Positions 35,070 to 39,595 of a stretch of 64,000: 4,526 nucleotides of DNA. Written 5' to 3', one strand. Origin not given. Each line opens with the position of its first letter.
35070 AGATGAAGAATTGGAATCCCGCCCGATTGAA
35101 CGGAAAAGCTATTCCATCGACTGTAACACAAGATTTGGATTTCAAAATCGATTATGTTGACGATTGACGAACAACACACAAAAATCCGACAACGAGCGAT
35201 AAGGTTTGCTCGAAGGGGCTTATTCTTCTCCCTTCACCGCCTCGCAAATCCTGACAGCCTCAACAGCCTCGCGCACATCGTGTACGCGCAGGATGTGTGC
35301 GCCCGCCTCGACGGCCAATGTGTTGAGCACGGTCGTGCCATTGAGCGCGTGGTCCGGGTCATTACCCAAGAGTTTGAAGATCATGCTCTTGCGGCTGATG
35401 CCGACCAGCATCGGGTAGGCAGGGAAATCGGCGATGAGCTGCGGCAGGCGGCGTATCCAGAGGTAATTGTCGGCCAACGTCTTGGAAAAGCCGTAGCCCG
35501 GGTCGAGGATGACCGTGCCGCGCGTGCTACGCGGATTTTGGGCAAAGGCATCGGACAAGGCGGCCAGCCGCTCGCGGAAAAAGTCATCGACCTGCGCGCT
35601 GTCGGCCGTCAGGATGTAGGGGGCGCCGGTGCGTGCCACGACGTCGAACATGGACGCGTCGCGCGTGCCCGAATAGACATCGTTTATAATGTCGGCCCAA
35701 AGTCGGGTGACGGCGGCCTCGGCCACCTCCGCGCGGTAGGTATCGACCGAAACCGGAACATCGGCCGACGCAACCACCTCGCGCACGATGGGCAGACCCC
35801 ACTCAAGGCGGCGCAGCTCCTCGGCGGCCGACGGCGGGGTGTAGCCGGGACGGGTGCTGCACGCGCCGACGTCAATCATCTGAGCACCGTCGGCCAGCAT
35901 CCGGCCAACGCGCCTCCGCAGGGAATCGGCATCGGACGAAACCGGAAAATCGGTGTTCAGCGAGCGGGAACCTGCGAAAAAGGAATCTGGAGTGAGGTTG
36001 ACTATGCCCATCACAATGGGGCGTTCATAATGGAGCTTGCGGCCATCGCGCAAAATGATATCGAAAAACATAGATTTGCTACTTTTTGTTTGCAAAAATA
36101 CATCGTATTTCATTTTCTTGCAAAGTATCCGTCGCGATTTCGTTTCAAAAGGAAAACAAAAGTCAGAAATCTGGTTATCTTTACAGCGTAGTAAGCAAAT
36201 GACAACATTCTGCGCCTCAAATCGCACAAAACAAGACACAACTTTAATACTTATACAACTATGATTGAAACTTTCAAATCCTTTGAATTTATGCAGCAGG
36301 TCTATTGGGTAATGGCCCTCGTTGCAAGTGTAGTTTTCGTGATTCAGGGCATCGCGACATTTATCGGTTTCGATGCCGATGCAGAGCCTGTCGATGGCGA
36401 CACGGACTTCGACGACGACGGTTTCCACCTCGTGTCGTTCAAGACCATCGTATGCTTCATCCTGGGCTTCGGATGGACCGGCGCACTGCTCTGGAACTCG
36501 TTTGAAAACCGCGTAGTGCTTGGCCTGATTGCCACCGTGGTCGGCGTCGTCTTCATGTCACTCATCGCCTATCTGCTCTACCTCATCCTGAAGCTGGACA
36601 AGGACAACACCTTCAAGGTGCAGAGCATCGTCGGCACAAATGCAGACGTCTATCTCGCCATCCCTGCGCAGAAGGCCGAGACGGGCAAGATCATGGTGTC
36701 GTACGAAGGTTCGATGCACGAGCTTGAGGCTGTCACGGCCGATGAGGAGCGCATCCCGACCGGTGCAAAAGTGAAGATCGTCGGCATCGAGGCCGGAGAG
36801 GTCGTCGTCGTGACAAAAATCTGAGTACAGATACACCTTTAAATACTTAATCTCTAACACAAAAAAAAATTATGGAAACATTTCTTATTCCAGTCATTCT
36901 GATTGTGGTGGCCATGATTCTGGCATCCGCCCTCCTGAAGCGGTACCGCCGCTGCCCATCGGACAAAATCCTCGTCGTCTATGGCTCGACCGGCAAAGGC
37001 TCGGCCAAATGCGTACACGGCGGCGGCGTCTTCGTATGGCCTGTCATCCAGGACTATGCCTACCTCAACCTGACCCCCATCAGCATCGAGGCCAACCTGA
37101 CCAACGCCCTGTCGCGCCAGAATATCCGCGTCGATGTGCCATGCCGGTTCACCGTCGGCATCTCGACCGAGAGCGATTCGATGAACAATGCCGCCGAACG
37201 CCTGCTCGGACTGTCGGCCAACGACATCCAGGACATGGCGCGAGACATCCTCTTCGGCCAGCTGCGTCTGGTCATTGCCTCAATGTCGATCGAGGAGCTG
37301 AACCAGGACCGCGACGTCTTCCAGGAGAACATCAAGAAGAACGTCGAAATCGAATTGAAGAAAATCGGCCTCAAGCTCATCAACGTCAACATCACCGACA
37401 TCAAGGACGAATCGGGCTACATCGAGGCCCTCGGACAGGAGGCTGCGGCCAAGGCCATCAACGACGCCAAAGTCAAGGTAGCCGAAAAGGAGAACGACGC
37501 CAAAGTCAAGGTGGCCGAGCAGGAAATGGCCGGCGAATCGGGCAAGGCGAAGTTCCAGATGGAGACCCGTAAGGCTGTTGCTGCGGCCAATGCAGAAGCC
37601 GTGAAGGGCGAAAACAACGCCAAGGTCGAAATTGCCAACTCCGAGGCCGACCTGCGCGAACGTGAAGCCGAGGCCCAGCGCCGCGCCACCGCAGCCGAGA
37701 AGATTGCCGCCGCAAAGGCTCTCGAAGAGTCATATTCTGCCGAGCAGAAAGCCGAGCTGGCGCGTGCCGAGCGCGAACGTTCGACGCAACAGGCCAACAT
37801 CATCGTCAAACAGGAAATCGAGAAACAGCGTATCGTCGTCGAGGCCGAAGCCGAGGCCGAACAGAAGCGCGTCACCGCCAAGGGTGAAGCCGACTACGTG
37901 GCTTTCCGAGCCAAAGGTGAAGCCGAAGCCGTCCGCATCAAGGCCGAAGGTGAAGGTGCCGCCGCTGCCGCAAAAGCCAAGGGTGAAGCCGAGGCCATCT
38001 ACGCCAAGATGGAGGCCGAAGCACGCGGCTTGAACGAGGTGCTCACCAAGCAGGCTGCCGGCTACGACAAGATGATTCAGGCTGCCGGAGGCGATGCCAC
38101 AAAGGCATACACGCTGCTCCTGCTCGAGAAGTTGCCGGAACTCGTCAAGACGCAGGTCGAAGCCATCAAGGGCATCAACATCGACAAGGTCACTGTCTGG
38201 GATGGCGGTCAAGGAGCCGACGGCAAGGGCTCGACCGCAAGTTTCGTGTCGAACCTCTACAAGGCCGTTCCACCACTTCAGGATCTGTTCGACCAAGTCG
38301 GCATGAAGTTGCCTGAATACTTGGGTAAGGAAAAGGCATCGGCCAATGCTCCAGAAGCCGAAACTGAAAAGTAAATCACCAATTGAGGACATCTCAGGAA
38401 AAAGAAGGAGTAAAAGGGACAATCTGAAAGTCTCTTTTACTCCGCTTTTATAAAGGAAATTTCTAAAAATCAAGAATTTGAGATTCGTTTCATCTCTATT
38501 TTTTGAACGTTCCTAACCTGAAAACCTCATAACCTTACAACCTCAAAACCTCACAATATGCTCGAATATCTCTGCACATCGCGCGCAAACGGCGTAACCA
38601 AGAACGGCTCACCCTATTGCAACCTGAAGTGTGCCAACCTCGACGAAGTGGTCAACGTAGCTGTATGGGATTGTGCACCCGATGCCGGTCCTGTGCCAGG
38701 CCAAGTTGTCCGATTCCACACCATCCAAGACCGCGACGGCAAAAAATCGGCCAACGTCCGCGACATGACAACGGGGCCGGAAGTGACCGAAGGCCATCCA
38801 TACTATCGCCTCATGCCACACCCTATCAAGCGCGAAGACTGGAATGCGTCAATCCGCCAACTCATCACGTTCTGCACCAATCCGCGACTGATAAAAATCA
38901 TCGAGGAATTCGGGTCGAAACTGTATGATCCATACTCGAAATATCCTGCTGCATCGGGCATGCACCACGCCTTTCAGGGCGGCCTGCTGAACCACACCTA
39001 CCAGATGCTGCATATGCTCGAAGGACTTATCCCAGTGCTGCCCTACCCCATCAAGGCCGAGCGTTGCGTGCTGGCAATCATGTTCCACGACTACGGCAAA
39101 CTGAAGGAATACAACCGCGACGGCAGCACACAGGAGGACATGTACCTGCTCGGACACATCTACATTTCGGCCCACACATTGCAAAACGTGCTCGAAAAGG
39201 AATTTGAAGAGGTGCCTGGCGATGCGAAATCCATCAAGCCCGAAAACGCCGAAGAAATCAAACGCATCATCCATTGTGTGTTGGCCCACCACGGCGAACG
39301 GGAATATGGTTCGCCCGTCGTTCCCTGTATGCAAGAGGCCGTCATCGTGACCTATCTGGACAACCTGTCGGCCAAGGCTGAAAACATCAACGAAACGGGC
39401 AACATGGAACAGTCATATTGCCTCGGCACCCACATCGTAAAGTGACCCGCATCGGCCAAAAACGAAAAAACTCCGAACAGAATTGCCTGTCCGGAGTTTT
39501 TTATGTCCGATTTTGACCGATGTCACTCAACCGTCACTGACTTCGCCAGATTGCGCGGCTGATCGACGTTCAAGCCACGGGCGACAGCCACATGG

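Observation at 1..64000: Octamer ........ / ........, and the variant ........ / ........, is over-represented in several reading frames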

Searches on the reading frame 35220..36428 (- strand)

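Call 62: search_protein_families(library=pfam, proteins=[window:35220-36428:-], max_evalue=0.00001)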
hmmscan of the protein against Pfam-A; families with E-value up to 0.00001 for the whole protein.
window:35220-36428:- (402 aa): 1 family
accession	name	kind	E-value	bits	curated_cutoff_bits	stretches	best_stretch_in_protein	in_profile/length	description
PF00809.28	Pterin_bind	-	1.4e-50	172.6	25.5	1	140-383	1-244/244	Pterin binding enzyme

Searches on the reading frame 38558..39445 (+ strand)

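Call 62: search_protein_families(library=pfam, proteins=[window:38558-39445:+], max_evalue=0.00001)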
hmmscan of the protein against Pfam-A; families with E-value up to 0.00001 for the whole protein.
window:38558-39445:+ (295 aa): 1 family
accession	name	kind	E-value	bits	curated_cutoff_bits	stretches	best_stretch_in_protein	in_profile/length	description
PF01966.28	HD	-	1.7e-07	31.9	22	1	144-272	2-115/116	HD domain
